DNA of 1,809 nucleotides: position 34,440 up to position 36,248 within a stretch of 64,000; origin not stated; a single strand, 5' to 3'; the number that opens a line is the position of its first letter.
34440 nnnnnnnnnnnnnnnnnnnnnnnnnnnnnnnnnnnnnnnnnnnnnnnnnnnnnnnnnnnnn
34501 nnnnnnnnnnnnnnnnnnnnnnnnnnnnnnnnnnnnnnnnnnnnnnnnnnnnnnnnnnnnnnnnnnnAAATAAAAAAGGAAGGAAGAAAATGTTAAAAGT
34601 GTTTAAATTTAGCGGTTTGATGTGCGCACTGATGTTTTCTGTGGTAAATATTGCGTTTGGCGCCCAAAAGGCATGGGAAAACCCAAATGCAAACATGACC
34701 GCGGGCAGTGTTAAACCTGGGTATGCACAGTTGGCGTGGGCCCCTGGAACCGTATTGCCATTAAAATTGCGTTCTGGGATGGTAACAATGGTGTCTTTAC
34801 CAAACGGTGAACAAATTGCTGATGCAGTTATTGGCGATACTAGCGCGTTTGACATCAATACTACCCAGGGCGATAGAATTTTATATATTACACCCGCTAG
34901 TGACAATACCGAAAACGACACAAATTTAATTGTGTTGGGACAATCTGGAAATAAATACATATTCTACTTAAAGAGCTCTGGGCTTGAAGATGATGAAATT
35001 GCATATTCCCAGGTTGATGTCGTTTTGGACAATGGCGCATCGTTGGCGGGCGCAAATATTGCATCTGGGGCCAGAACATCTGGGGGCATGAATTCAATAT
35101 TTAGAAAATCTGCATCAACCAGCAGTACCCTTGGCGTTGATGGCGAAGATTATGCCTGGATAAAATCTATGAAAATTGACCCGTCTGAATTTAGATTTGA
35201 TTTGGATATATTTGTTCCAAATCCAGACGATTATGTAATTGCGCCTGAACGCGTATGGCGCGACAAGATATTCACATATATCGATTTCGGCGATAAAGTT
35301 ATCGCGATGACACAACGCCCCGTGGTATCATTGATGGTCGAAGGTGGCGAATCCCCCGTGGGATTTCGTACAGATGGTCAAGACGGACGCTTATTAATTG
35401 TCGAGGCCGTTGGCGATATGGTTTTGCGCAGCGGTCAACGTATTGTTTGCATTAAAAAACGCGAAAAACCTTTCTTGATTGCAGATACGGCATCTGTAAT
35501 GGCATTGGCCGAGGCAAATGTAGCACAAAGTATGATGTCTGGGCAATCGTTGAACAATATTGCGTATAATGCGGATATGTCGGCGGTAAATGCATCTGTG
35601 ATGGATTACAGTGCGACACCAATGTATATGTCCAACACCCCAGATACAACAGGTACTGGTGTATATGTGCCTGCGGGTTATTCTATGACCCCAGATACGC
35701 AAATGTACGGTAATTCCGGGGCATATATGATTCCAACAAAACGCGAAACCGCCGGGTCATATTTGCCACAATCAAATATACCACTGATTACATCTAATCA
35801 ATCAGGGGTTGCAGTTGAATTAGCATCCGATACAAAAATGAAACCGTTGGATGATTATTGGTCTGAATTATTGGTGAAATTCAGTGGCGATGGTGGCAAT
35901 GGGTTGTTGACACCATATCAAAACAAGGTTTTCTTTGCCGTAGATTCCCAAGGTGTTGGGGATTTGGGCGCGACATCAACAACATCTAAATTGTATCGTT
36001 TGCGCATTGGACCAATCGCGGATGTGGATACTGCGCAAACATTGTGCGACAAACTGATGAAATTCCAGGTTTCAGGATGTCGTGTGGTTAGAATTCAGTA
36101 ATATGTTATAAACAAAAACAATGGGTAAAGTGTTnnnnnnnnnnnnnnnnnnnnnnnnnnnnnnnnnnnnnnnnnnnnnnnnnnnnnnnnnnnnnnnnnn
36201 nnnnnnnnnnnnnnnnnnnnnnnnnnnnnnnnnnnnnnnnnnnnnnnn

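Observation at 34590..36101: VirB9-like protein fused to a low-complexity linker and a SPOR-like peptidoglycan-binding domain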

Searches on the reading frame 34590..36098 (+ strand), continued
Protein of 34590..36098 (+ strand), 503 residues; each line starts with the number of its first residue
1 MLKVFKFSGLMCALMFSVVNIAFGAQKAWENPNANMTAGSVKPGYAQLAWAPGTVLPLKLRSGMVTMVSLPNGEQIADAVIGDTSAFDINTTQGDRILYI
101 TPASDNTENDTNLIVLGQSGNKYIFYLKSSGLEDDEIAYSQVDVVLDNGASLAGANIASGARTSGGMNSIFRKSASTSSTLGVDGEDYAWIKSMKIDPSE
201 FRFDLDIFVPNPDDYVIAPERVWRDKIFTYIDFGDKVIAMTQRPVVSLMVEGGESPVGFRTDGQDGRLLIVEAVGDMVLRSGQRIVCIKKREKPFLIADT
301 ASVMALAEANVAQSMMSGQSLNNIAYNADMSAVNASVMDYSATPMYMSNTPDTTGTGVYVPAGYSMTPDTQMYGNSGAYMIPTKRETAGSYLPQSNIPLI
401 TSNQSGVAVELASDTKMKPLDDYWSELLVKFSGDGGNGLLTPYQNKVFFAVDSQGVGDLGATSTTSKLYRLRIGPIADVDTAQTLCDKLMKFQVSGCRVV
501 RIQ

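Call 83: find_encoding_contigs(protein=P0122, flank=8000, max_places=1)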
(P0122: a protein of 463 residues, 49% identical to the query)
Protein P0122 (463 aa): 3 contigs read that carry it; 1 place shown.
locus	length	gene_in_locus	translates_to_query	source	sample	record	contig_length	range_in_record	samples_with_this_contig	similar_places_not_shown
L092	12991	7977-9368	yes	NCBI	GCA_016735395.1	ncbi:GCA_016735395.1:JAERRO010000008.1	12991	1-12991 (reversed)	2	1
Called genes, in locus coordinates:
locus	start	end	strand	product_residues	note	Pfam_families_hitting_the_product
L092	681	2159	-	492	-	PF00224:PK, PF02887:PK_C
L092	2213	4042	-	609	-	PF21710:Spt6_S1 (faint), PF00575:S1, PF23459:S1_RRP5 (faint), PF00575:S1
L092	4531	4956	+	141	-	PF12844:HTH_19 (weak), PF13560:HTH_31 (faint), PF01381:HTH_3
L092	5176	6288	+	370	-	PF00318:Ribosomal_S2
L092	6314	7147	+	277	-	PF00889:EF_TS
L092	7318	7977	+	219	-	PF04335:VirB8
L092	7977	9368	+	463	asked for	PF03524:CagX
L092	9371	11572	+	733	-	-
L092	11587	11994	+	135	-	-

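Call 84: find_encoding_contigs(protein=P0134, flank=8000, max_places=1)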
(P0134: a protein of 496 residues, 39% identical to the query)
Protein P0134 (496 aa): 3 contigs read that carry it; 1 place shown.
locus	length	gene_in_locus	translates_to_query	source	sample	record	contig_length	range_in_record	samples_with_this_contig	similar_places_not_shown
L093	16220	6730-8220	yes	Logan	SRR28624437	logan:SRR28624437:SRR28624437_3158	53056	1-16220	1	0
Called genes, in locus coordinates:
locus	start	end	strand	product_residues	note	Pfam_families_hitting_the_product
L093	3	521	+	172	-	?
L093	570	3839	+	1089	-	-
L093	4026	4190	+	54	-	-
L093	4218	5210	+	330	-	-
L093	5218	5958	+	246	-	-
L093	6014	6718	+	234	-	PF04335:VirB8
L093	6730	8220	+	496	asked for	PF03524:CagX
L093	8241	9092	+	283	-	-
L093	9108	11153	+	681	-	PF03743:TrbI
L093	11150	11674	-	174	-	PF01252:Peptidase_A8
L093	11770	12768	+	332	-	PF00989:PAS, PF08448:PAS_4 (weak), PF13426:PAS_9, PF00990:GGDEF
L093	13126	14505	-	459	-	PF02233:PNTB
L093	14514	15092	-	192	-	PF12769:PNTB_4TM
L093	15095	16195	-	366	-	PF05222:AlaDh_PNT_N, PF02826:2-Hacid_dh_C (faint), PF01262:AlaDh_PNT_C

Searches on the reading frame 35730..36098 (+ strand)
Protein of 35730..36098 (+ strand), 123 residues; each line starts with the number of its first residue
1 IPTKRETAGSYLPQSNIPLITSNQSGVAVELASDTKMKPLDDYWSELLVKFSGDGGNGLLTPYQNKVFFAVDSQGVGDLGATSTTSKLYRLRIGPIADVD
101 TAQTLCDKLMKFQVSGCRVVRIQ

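Call 3: search_protein_families(library=pfam, proteins=[window:35790-36098:+], max_evalue=1)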
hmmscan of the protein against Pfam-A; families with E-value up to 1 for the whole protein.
window:35790-36098:+ (103 aa): 2 families
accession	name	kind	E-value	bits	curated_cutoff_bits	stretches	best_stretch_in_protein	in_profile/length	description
PF05036.18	SPOR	-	1.4e-05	25.8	21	1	61-97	36-73/76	SPOR domain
PF05778.17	Apo-CIII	-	0.16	12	34.1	1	16-33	45-62/69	Apolipoprotein CIII (Apo-CIII)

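Call 4: search_protein_families(library=ncbifam, proteins=[window:35790-36098:+], max_evalue=1)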
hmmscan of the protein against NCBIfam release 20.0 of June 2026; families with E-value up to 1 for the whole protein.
window:35790-36098:+ (103 aa): 2 families
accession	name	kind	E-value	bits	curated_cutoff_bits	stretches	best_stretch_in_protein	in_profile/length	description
NF009910.0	PRK13370.1-4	equivalog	0.01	15.1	291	1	10-64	28-82/312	3-carboxyethylcatechol 2,3-dioxygenase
TIGR02223.1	ftsN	equivalog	0.27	10.7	107.65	1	62-97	260-295/299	cell division protein FtsN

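Call 13: search_solved_structures(query=window:35730-36098:+, max_evalue=10, show_alignments=3)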
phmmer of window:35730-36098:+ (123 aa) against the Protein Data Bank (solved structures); distinct sequences matched with E-value up to 10: 11.
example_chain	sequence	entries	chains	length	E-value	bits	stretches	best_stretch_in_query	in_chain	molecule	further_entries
3o49_A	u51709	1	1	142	0.0033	20.8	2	64-115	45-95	de novo designed beta-trefoil architecture with symmetric primary structure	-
4f34_A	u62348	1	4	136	0.0073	19.7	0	67-115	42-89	de novo protein Symfoil-4V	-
3o4a_A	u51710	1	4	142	0.0082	19.5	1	65-115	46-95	de novo designed beta-trefoil architecture with symmetric primary structure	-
3o4b_A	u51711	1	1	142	0.038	17.4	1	64-115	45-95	de novo designed beta-trefoil architecture with symmetric primary structure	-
3o4d_A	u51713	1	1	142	0.045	17.2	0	66-115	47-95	de novo designed beta-trefoil architecture with symmetric primary structure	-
3snv_A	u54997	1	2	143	0.054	16.9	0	64-115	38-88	Symfoil-4T/Permutation #1 synthetic protein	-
3p6j_A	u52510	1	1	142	0.063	16.7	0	66-115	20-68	de novo designed beta-trefoil architecture with symmetric primary structure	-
3p6i_A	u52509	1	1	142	0.081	16.3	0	65-115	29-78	de novo designed beta-trefoil architecture with symmetric primary structure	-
3o4c_A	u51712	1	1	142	0.1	16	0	67-115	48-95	de novo designed beta-trefoil architecture with symmetric primary structure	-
3q7w_A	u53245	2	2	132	0.43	14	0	67-115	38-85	de novo designed beta-trefoil architecture with symmetric primary structure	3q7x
3ogf_A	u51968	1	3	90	1.1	12.6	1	67-115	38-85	de novo designed dimeric trefoil-fold sub-domain which forms homo-trimer assembly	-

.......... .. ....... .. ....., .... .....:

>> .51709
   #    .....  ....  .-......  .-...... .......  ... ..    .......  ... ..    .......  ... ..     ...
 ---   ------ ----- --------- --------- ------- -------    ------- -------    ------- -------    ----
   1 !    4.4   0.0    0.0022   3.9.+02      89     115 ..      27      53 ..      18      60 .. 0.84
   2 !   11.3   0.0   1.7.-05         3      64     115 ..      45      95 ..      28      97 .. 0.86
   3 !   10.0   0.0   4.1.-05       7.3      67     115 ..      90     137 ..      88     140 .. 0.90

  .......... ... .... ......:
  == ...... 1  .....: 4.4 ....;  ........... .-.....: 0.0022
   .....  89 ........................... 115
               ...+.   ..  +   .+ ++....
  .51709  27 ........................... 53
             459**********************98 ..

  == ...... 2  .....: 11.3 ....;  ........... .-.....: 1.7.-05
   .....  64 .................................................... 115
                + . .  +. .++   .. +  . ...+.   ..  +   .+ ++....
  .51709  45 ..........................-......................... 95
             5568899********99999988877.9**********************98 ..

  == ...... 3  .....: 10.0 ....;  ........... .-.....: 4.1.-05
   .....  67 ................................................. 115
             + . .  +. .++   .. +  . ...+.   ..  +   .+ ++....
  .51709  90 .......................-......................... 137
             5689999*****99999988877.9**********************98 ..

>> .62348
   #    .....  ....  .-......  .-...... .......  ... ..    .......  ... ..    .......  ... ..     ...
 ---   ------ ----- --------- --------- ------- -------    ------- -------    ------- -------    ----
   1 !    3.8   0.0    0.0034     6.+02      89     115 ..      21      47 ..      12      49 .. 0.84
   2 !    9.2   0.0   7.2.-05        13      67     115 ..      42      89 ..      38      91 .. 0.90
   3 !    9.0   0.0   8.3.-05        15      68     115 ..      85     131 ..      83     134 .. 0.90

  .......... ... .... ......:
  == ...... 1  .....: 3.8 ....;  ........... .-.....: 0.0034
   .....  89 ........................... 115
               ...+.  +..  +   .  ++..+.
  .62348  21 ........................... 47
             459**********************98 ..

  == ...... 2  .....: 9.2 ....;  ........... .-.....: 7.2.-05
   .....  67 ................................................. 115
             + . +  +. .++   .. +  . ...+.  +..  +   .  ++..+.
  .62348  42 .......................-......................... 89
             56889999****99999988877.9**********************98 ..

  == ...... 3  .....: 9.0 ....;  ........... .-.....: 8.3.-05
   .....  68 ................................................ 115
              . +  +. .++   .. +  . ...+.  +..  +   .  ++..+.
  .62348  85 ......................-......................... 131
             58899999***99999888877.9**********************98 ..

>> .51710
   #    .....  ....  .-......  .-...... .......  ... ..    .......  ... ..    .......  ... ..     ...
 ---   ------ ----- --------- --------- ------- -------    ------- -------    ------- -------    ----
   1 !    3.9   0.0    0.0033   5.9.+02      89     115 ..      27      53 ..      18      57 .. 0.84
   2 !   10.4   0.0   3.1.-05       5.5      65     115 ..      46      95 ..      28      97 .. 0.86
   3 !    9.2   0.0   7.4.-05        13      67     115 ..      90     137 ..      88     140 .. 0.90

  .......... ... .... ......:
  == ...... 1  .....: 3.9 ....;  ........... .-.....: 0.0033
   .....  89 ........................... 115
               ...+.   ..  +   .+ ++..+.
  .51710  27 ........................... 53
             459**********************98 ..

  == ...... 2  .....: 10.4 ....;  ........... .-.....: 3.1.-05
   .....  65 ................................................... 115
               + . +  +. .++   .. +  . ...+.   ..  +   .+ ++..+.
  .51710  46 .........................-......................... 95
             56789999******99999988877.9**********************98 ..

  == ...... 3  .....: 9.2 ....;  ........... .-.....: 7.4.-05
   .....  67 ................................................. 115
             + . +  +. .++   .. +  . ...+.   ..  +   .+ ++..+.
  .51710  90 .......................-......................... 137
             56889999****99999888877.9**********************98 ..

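Call 30: search_solved_structures(query=A2, max_evalue=10, show_alignments=3)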
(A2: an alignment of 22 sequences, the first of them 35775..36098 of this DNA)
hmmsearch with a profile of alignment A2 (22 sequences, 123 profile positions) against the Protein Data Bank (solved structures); distinct sequences matched with E-value up to 10: 7.
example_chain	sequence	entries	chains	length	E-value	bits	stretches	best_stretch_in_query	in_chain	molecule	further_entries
1oz7_A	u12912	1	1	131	0.046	17.2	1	24-63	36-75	echicetin A-chain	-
7uve_A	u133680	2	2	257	0.22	15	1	51-81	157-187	Histone-lysine N-methyltransferase eggless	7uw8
1z63_A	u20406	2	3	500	0.56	13.7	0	22-72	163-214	Helicase of the snf2/rad54 family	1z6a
6h0h_A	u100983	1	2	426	1.2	12.6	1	30-60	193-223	Probable solute binding protein of ABC transporter system for sugars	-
6q5g_A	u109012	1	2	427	1.2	12.6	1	30-60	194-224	Sugar ABC transporter substrate-binding protein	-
4ox0_A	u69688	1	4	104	1.2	12.6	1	32-67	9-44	Developmental protein SEPALLATA 3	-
8cra_E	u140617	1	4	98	1.5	12.3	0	33-66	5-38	Developmental protein SEPALLATA 3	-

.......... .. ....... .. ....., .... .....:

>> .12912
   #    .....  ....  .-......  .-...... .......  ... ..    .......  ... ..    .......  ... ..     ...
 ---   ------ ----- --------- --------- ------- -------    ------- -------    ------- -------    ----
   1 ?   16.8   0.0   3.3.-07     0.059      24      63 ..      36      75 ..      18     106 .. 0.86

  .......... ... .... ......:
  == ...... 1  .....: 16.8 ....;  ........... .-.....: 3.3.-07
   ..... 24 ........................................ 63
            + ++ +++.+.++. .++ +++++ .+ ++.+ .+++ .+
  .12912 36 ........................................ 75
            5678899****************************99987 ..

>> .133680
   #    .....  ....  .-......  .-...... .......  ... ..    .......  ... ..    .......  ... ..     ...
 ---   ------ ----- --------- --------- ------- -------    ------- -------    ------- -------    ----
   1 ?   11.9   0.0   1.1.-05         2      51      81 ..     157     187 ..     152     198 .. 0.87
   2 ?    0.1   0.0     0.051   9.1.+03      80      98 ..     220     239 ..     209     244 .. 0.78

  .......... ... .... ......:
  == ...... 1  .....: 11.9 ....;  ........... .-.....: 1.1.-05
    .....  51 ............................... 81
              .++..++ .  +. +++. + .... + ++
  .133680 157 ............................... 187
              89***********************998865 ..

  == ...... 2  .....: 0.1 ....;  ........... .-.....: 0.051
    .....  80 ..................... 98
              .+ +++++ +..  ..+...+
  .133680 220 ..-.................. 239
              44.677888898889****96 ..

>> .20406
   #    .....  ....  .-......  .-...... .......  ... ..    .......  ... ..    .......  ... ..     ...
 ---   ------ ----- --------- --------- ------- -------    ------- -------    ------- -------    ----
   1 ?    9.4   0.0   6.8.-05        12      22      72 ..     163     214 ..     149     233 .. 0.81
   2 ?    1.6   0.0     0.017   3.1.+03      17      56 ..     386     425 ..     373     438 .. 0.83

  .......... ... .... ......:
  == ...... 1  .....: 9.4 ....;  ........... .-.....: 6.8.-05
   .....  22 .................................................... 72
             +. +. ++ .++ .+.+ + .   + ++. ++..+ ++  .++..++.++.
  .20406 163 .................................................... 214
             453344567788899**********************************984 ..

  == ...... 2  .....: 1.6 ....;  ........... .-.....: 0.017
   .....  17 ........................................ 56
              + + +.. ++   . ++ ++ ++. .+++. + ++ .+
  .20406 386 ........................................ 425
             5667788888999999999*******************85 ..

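Call 31: search_protein_families(library=pfam, alignment_id=A2, max_evalue=0.01)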
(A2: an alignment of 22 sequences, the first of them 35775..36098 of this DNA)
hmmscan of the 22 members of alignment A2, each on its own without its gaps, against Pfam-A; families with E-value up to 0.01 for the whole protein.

A. member 1, window:35775-36098:+ (108 aa): 1 family
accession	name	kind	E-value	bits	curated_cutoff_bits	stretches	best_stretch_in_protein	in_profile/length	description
PF05036.18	SPOR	-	1.6e-05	25.6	21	1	66-102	36-73/76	SPOR domain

B. families by the number of members that match (of 22 scanned): 1 family
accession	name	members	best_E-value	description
PF05036.18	SPOR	18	5.6e-07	SPOR domain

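Call 36: predict_structure(alignment_id=A2)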
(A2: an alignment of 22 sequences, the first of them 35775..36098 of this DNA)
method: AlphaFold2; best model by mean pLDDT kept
length: 108 residues; sequences in the alignment: 22
mean_pLDDT: 84.5   pTM: 0.76
mean pLDDT of the five models: 84.5, 83.6, 83.3, 81.6, 81.1
residues with pLDDT >= 90: 59; 70-90: 32; 50-70: 17; < 50: 0
segments of 3 or more residues with pLDDT < 50: none
pLDDT, mean of each block of 10 residues (from residue 1): 74 94 93 83 87 83 56 91 95 84 89
secondary structure, 60 per line:
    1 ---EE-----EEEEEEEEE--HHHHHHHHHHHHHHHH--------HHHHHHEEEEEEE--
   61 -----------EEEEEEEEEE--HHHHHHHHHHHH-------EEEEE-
elements in order: E11-19 H22-37 H46-51 E52-58 E72-81 H84-95 E103-107

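Call 38: fold_search(model_id=the predicted structure, library=pdb)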
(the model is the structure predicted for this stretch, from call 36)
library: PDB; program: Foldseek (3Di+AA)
matches with E <= 10: 728; with E <= 0.001: 0
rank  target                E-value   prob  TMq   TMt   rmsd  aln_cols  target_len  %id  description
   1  6i09_A                3.2e-03  1.00  0.55  0.73   3.2        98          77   19  Crystal structure of RlpA SPOR domain from Pseudomonas aeruginosa in complex with denuded glycan obtained by soaking (released 2019-11-13)
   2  6i05                  1.1e-02  1.00  0.49  0.66   4.6        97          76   18  Crystal structure of RlpA SPOR domain from Pseudomonas aeruginosa (released 2019-11-13)
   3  6ztg_MODEL_1_A        1.6e-02  0.95  0.42  0.26   8.9       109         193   16  Spor protein DedD (released 2020-11-11)
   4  8apz_A                4.4e-02  0.18  0.22  0.10  10.1       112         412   12  Crystal structure of wild-type L-N-Carbamoylase from Sinorhizobium meliloti (released 2022-11-16)
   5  8apz_B                5.7e-02  0.16  0.22  0.10  10.1       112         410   12  Crystal structure of wild-type L-N-Carbamoylase from Sinorhizobium meliloti (released 2022-11-16)
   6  6gje_A                6.0e-02  0.35  0.31  0.15   6.6       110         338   15  Structure of the Amnionless(20-357)-Cubilin(36-135) complex (released 2018-12-19)
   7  5a76_F                6.4e-02  0.47  0.31  0.29   7.8       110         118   10  KSHV LANA (ORF73) C-terminal domain, open non-ring conformation: orthorhombic crystal form (released 2015-10-28)
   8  5a76_G                7.3e-02  0.44  0.31  0.30   9.3       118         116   11  KSHV LANA (ORF73) C-terminal domain, open non-ring conformation: orthorhombic crystal form (released 2015-10-28)
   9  2ypy_G                7.3e-02  0.38  0.30  0.27   9.1       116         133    9  KSHV LANA (ORF73) C-terminal domain, decameric ring: monoclinic crystal form (released 2013-11-13)
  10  2ftr_A                7.3e-02  0.28  0.27  0.28   7.9       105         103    8  Crystal structure of an ethyl tert-butyl ether d (ethd) family protein (bh0200) from bacillus halodurans c-125 at 1.40 (released 2006-02-07)
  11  7w6d_A                8.3e-02  0.20  0.27  0.28   7.5       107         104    8  Polyketide cyclase OAC-F24I mutant from Cannabis sativa in complex with olivetolic acid (released 2022-02-02)
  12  4wjb_B                8.3e-02  0.14  0.24  0.09  12.7       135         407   10  X-ray crystal structure of a putative amidohydrolase/peptidase from Burkholderia cenocepacia (released 2014-10-08)
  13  4lbp                  8.9e-02  0.66  0.38  0.41   7.5       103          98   14  5-chloro-2-hydroxyhydroquinone dehydrochlorinase (TftG) from Burkholderia phenoliruptrix AC1100: Complex with 2,5-dihydr (released 2013-08-28)
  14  5tp4_B                8.9e-02  0.20  0.26  0.11  11.0       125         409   11  Crystal structure of a hydantoinase/carbamoylase family amidase from Burkholderia ambifaria (released 2017-04-05)
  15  5tp4_A                8.9e-02  0.14  0.22  0.10  11.5       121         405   13  Crystal structure of a hydantoinase/carbamoylase family amidase from Burkholderia ambifaria (released 2017-04-05)
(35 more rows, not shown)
